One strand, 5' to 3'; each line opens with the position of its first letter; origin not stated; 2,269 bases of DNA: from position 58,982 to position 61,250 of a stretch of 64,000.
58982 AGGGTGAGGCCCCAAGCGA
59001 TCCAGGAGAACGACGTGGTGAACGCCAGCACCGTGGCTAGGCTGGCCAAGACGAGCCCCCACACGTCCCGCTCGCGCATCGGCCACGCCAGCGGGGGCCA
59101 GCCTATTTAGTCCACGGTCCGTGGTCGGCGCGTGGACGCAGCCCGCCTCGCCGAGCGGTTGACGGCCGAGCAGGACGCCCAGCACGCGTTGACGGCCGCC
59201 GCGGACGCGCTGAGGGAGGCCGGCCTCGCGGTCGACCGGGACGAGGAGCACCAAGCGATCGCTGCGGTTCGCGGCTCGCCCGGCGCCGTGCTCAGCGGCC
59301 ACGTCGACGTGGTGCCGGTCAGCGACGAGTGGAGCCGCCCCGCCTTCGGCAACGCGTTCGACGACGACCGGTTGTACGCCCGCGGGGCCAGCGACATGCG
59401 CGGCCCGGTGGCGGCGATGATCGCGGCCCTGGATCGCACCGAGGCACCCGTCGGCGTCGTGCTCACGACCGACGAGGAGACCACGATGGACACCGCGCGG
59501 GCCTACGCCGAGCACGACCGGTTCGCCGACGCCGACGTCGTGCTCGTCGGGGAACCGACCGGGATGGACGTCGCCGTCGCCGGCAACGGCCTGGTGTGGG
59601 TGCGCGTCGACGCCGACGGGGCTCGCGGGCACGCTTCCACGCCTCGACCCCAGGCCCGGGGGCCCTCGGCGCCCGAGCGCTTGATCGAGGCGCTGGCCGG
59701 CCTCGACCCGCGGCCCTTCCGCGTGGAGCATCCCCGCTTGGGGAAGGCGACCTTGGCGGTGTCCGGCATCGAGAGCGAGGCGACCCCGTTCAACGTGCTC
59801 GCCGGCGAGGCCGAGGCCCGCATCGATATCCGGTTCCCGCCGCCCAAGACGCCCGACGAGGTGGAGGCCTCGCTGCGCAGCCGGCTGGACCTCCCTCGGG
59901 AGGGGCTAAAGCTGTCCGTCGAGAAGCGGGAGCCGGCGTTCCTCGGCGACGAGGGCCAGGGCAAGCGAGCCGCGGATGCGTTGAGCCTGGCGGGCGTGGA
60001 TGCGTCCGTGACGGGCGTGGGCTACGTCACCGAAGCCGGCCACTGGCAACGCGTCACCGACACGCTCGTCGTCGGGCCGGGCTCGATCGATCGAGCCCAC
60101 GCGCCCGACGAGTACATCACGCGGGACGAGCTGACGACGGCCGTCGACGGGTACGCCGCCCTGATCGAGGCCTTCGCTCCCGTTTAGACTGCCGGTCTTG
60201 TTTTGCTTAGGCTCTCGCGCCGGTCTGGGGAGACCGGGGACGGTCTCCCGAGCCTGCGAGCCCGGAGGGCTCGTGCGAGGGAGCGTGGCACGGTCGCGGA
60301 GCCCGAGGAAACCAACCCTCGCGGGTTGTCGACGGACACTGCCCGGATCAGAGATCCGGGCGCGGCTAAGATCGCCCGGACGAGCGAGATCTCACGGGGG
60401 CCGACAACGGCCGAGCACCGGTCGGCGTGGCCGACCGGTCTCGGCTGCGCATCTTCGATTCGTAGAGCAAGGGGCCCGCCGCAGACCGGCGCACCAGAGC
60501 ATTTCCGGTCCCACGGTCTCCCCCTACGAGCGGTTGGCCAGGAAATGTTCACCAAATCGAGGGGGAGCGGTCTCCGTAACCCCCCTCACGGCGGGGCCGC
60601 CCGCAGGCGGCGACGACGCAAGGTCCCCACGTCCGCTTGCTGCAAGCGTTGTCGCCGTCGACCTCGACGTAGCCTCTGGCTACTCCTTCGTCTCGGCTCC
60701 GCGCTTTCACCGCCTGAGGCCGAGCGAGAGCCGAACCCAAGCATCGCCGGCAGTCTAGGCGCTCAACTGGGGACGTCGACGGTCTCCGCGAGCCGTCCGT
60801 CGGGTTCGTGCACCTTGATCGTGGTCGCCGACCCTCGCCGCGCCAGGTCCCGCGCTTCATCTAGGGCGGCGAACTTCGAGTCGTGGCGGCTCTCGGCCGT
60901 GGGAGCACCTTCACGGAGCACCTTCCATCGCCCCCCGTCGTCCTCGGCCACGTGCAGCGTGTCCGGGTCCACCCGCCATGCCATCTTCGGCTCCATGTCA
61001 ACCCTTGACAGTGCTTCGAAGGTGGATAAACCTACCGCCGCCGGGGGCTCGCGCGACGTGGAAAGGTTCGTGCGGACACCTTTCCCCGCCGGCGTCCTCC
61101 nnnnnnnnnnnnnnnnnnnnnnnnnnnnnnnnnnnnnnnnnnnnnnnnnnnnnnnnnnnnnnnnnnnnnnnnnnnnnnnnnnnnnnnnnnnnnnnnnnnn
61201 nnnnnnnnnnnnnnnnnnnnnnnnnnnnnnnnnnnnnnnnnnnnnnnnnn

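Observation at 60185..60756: Inverted-repeat-flanked 572-bp element with a repeated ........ motif and competing hairpins, upstream of the sulfotransferase genes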

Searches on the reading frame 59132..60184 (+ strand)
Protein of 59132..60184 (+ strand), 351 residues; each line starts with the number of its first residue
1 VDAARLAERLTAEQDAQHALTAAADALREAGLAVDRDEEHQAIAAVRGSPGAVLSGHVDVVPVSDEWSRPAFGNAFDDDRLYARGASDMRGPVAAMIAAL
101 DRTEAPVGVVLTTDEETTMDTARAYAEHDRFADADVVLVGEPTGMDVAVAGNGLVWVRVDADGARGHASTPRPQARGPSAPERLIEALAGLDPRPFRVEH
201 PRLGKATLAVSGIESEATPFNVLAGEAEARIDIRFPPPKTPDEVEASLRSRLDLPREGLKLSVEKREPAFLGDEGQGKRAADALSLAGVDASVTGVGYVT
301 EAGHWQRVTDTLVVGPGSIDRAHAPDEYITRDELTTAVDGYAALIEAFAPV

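Call 14: search_protein_families(library=pfam, proteins=[window:59132-60184:+], max_evalue=0.01)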
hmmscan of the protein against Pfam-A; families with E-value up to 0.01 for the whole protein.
window:59132-60184:+ (351 aa): 2 families
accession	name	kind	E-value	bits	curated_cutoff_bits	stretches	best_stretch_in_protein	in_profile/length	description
PF01546.33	Peptidase_M20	-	1.5e-25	90.7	24.6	1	54-346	2-205/206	Peptidase family M20/M25/M40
PF07687.19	M20_dimer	-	2.9e-11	43.7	21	1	152-253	4-100/107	Peptidase dimerisation domain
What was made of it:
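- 59132..60187 (+): M20-family peptidase gene (context). Its TAG stop (60185-60187) is formed by the target TA plus the first base of the element. Pfam Peptidase_M20 1.5e-25 and M20_dimer (call 14).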

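Call 17: find_encoding_contigs(protein=window:59132-60184:+, flank=3000, max_places=10)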
Protein window:59132-60184:+ (351 aa): 1 contig read that carries it; 1 place shown.
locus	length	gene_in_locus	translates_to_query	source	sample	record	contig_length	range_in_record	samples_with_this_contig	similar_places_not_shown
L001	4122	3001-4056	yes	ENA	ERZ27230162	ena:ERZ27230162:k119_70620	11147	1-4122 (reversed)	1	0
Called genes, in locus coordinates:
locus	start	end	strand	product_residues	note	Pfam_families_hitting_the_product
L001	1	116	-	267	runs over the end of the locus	PF00005:ABC_tran, PF13304:AAA_21 (faint), PF12399:BCA_ABC_TP_C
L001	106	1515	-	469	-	PF02653:BPD_transp_2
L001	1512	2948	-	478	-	PF02653:BPD_transp_2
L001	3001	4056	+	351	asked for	PF01546:Peptidase_M20, PF07687:M20_dimer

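Call 24: find_homologous_proteins(query=window:59132-60184:+, max_evalue=1e-40)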
Query window:59132-60184:+ (351 aa): 36 proteins with E <= 1e-40 among 8000 candidates.
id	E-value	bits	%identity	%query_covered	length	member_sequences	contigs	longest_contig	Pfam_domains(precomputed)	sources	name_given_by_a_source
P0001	2.6e-217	739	99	100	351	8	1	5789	PF01546.34,PF07687.20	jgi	jgi:acetylornithine deacetylase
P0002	6.3e-151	521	69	99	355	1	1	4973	PF01546.34,PF07687.20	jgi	jgi:acetylornithine deacetylase/succinyl-diaminopimelate desuccinylase-like protein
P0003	1.0e-142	494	65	99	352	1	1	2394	PF01546.34,PF07687.20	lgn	-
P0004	8.3e-142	491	66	99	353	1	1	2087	PF01546.34,PF07687.20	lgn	-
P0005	9.6e-139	481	65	99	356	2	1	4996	PF01546.34,PF07687.20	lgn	-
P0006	8.6e-133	461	63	98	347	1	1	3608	PF01546.34,PF07687.20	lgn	-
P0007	9.5e-133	461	63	99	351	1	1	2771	PF01546.34,PF07687.20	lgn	-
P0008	7.8e-132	458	64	100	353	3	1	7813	PF01546.34,PF07687.20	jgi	-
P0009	1.3e-127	444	61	99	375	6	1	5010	PF01546.34,PF07687.20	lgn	-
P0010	8.0e-126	438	62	99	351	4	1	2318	PF01546.34,PF07687.20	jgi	-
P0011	1.3e-125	438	60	98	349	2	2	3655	PF01546.34,PF07687.20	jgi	-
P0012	6.8e-121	422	58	99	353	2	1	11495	PF01546.34,PF07687.20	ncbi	-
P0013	3.4e-119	416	59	98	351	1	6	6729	PF01546.34,PF07687.20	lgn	-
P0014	2.9e-116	407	57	98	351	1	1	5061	PF01546.34,PF07687.20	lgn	-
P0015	5.4e-116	406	57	98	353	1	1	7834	PF01546.34,PF07687.20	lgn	-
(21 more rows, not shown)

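Call 25: find_encoding_contigs(protein=P0001, flank=6000, max_places=10)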
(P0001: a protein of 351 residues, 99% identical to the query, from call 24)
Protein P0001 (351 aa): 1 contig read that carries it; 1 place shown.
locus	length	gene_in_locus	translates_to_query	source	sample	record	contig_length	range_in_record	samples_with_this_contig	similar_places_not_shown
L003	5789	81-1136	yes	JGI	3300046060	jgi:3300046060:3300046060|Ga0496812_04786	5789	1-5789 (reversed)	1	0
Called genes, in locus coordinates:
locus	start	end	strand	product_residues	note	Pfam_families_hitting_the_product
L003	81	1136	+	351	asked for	PF01546:Peptidase_M20, PF07687:M20_dimer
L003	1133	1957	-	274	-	-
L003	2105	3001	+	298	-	PF00902:TatC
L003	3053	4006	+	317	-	PF18911:PKD_4, PF00801:PKD (weak)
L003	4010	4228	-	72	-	-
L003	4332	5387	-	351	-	PF01512:Complex1_51K, PF13375:RnfC_N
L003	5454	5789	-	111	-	?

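Call 26: find_encoding_contigs(protein=P0002, flank=6000, max_places=6)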
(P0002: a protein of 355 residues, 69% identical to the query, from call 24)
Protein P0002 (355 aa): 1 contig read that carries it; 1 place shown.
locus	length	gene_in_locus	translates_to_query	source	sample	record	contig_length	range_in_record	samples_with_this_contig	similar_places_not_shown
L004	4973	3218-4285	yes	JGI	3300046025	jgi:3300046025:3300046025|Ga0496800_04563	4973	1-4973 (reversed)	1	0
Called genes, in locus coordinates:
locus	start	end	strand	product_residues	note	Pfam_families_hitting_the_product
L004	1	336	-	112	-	?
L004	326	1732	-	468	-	PF02653:BPD_transp_2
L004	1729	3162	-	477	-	PF02653:BPD_transp_2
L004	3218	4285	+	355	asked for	PF01546:Peptidase_M20, PF07687:M20_dimer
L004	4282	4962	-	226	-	-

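Call 96: search_protein_families(library=pfam, proteins=[P0041], max_evalue=0.01)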
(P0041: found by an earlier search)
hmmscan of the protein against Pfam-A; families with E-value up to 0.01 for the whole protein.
P0041 (155 aa): 1 family
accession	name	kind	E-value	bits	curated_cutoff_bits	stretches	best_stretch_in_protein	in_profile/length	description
PF14325.12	DUF4383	-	3e-11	44.1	27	1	27-93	1-80/125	Domain of unknown function (DUF4383)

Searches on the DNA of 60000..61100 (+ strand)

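Call 6: search_rna_families(source=window, start=60000, end=61100, threshold=evalue, max_evalue=10, show_alignments=3)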
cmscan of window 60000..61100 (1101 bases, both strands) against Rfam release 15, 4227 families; matches with E-value up to 10: 4.
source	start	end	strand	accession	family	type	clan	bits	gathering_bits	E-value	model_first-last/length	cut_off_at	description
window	60334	60462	+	RF00058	HgcF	Gene; snRNA; snoRNA; HACA-box;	-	17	70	0.22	1-168/168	no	HgcF RNA (Pab35)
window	60067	60112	-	RF03197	mir-4887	Gene; miRNA;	-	16.6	70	7.9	1-87/87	no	mir-4887 microRNA precursor family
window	60940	61021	+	RF02087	Yar_3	Gene; lncRNA;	-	15.5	50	0.32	1-67/67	no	Yellow-achaete intergenic RNA conserved region 3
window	60456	60519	+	RF02501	Atu_C7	Gene; sRNA;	-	14.3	45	1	1-157/157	no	Rhizobiales sRNA Atu_C7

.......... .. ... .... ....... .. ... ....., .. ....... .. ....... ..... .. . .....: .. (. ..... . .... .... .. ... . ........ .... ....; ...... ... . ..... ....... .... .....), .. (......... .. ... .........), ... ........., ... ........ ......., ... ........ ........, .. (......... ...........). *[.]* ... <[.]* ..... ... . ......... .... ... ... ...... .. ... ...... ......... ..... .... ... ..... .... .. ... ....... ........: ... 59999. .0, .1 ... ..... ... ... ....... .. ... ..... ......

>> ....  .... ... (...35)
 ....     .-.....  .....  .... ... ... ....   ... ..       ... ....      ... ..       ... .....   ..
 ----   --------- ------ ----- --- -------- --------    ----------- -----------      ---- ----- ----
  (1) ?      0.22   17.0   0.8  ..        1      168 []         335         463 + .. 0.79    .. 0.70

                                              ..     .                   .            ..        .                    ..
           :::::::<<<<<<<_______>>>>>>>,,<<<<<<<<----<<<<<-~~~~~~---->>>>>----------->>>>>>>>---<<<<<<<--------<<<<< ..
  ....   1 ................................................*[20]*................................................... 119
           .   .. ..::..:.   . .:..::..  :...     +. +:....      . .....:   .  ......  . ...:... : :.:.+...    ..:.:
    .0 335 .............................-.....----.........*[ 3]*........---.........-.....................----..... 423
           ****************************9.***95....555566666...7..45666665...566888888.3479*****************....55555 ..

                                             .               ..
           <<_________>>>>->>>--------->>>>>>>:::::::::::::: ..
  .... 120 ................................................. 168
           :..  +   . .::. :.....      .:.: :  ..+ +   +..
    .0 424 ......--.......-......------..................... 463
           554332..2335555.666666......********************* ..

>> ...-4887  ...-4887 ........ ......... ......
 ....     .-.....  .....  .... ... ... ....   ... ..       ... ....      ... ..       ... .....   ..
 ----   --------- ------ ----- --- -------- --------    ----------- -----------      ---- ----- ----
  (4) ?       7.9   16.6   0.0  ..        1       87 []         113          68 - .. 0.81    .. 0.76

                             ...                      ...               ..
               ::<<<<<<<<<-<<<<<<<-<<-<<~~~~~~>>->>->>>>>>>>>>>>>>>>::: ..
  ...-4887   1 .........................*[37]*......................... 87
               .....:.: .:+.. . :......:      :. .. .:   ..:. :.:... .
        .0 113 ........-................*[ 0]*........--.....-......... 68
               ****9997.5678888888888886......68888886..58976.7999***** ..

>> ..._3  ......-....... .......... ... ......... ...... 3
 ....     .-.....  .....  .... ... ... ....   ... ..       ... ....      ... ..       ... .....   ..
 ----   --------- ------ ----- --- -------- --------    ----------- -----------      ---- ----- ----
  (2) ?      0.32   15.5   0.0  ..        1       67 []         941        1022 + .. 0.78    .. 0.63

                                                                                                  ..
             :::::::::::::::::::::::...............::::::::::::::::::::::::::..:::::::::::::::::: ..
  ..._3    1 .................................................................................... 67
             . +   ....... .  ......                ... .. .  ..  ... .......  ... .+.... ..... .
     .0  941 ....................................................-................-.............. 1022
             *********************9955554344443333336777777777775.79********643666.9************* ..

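Call 34: search_dna_similar(query=window:60185-60757:+, collection=plasmids, mode=distant, max_evalue=0.01)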
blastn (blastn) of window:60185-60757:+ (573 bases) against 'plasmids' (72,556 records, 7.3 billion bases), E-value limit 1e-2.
No match.

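Call 35: search_dna_similar(query=window:60185-60757:+, collection=phages, mode=distant, max_evalue=0.01)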
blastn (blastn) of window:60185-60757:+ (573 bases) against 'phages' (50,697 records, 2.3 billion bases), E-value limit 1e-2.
No match.
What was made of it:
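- Tried and rejected: Distant-mode blastn gave no match (calls 34, 35).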

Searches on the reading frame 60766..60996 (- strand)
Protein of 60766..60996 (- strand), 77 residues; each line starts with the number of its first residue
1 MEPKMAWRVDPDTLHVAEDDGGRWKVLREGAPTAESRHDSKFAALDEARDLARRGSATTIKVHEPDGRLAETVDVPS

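Call 14: search_protein_families(library=pfam, proteins=[window:60766-60996:-], max_evalue=0.01)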
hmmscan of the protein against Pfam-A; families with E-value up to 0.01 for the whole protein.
window:60766-60996:- (77 aa): 1 family
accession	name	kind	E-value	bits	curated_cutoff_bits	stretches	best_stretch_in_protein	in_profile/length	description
PF09954.14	DUF2188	-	6.4e-12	45.9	22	1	15-71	2-58/62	Uncharacterized protein conserved in bacteria (DUF2188)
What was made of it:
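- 60763..60996 (-): DUF2188 gene (context), convergent with the peptidase. Its stop lies 6 nt from the right TIR. Pfam DUF2188 6.4e-12 (call 14).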

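Call 18: find_encoding_contigs(protein=window:60766-60996:-, flank=3000, max_places=10)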
Protein window:60766-60996:- (77 aa): 1 contig read that carries it; 1 place shown.
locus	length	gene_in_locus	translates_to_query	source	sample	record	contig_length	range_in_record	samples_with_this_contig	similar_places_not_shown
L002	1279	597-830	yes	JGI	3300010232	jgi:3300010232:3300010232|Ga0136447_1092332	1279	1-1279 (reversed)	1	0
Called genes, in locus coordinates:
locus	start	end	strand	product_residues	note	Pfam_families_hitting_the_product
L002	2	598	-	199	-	?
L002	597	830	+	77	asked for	PF09954:DUF2188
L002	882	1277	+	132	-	?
